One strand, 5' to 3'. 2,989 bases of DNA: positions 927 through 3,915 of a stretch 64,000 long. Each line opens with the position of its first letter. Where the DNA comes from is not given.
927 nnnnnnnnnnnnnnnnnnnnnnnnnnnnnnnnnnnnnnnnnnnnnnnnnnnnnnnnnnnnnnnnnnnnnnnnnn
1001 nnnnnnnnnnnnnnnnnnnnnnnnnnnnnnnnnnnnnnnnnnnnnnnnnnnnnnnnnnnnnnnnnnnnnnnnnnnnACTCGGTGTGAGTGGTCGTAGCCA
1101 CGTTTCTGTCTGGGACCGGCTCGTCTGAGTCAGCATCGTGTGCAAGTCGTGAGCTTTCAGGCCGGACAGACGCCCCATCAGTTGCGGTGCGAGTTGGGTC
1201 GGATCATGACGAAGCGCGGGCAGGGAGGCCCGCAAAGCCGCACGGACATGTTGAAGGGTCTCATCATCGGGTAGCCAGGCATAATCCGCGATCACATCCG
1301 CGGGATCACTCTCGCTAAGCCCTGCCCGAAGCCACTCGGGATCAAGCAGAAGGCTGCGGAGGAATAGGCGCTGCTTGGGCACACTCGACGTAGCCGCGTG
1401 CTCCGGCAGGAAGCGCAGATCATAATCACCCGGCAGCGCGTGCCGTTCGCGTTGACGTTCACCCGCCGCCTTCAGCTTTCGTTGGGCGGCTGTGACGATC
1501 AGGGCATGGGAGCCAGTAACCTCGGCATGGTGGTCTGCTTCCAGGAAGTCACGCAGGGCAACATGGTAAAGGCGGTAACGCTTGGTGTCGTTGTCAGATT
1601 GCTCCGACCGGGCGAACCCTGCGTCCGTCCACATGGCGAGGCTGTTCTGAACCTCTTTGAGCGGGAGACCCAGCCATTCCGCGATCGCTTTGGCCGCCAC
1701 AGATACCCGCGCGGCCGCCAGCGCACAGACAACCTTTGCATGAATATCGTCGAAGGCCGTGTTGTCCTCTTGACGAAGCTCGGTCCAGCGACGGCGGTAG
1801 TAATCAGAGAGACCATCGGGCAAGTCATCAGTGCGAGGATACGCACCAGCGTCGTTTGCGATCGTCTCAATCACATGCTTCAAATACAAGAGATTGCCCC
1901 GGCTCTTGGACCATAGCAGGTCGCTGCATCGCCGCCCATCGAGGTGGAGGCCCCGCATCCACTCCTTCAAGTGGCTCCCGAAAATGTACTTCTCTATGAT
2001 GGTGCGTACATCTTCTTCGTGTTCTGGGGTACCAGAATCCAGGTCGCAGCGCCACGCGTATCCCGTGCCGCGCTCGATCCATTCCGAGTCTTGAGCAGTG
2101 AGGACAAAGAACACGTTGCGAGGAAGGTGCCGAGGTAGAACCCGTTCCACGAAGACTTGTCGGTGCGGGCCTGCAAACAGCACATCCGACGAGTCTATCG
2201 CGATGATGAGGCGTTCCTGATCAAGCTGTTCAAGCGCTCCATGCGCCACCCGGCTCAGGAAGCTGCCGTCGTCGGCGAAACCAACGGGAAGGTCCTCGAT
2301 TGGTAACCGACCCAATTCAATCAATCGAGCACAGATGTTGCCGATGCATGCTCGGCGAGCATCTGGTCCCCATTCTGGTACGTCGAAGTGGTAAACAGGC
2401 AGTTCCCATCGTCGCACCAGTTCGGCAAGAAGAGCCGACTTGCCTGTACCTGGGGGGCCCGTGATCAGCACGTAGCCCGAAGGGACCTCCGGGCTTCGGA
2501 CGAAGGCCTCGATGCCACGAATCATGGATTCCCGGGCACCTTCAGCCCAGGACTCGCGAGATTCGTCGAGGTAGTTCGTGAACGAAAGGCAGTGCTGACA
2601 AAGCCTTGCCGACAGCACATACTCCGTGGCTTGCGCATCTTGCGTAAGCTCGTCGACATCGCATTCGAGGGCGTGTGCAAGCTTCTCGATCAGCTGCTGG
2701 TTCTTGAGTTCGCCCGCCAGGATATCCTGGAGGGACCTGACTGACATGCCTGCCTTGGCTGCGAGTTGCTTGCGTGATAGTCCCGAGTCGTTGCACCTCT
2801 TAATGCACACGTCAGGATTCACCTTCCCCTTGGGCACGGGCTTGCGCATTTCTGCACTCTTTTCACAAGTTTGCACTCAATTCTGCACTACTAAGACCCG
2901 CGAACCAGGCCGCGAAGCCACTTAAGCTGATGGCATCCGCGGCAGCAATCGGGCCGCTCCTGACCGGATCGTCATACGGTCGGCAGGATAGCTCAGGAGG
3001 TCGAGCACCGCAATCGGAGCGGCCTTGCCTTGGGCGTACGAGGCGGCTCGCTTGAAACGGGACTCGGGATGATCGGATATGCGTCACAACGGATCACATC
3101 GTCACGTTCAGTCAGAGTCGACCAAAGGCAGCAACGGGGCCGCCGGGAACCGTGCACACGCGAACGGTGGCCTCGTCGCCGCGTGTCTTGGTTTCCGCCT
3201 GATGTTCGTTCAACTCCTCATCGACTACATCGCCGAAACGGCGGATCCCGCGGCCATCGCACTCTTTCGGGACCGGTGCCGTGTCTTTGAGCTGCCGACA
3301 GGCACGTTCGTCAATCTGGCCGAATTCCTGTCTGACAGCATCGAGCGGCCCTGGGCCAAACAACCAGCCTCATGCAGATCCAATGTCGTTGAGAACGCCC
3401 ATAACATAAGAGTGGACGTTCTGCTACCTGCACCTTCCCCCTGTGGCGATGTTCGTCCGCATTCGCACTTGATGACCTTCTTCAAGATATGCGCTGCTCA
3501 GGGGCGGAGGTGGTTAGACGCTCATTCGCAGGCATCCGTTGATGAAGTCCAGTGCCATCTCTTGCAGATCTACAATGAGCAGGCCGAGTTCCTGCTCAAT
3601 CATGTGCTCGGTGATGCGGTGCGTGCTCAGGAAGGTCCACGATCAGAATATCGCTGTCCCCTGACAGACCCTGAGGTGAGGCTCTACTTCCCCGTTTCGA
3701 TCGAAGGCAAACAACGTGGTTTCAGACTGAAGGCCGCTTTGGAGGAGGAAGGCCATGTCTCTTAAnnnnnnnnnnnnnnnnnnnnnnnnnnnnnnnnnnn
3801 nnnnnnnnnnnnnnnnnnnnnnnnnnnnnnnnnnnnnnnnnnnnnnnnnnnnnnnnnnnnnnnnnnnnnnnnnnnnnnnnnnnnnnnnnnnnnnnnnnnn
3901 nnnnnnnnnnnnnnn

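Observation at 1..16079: Integrative element with an actinomycete-ICE-like gene set and no relaxase or T4SS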

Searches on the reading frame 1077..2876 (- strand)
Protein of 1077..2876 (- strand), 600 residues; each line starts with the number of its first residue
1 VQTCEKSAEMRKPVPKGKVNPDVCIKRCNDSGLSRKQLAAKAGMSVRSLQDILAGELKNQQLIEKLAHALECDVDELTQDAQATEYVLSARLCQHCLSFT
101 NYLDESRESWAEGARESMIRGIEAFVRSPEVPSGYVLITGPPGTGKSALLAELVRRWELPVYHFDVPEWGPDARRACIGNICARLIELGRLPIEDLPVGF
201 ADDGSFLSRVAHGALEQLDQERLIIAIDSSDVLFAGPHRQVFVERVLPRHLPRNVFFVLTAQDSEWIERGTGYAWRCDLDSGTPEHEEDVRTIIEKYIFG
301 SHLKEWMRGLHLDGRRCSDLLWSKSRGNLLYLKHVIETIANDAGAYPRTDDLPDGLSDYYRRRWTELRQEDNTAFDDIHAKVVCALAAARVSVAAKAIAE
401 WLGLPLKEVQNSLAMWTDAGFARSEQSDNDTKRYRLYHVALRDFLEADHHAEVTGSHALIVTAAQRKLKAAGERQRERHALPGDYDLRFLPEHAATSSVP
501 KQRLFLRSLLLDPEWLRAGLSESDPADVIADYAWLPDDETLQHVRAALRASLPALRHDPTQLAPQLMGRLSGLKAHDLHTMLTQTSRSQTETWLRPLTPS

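Call 94: search_protein_families(library=pfam, proteins=[window:1077-2876:-], max_evalue=0.1)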
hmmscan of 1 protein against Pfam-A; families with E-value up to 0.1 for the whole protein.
window:1077-2876:- (600 aa): 20 families
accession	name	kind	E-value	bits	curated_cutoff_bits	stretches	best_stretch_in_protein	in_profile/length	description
PF01381.28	HTH_3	-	1.1e-07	32.2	23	1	30-77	7-55/55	Helix-turn-helix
PF13191.12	AAA_16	-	9.3e-06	26.7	32.6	1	115-160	5-51/167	AAA ATPase domain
PF13238.12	AAA_18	-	7.3e-05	23.7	29.4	1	136-269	1-107/128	AAA domain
PF13560.12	HTH_31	-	0.00011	22.8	27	1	29-77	11-61/64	Helix-turn-helix domain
PF05729.18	NACHT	-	0.00015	22.1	26.7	1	135-266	2-133/167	NACHT domain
PF13401.12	AAA_22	-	0.00047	20.9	27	1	134-185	6-58/130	AAA domain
PF13443.12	HTH_26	-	0.00054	20.6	22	1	26-77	4-57/63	Cro/C1-type HTH DNA-binding domain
PF25199.1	nSTAND_NTPase5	-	0.0013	19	34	0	198-270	73-141/145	Novel STAND NTPase 5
PF00004.35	AAA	-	0.0014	19.5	21.2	1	136-170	1-35/131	ATPase family associated with various cellular activities (AAA)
PF13604.12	AAA_30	-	0.0034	17.6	27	1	134-158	19-43/191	AAA domain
PF13521.12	AAA_28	-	0.0048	17.6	27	1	136-161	2-27/164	AAA domain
PF20720.3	nSTAND3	-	0.0099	16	27.2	1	134-157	18-41/155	Novel STAND NTPase 3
PF13086.12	AAA_11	-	0.013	15.7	27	1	123-157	11-41/257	AAA domain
PF13245.12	AAA_19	-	0.026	15.1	25.1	0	130-157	8-35/134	AAA domain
PF13555.12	AAA_29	-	0.028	14.6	27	1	133-150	22-39/61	P-loop containing region of AAA domain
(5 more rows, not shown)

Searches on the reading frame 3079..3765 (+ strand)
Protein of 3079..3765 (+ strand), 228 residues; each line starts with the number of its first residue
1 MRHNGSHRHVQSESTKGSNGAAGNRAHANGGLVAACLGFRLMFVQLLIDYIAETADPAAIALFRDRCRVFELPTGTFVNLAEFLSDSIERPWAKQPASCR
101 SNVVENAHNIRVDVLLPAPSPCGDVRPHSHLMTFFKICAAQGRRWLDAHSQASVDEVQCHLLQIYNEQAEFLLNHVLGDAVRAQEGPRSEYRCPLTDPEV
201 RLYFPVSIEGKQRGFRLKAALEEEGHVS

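Call 7: search_protein_families(library=pfam, proteins=[window:3079-3765:+], max_evalue=0.1)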
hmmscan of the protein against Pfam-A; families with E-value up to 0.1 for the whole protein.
window:3079-3765:+ (228 aa): 0 families
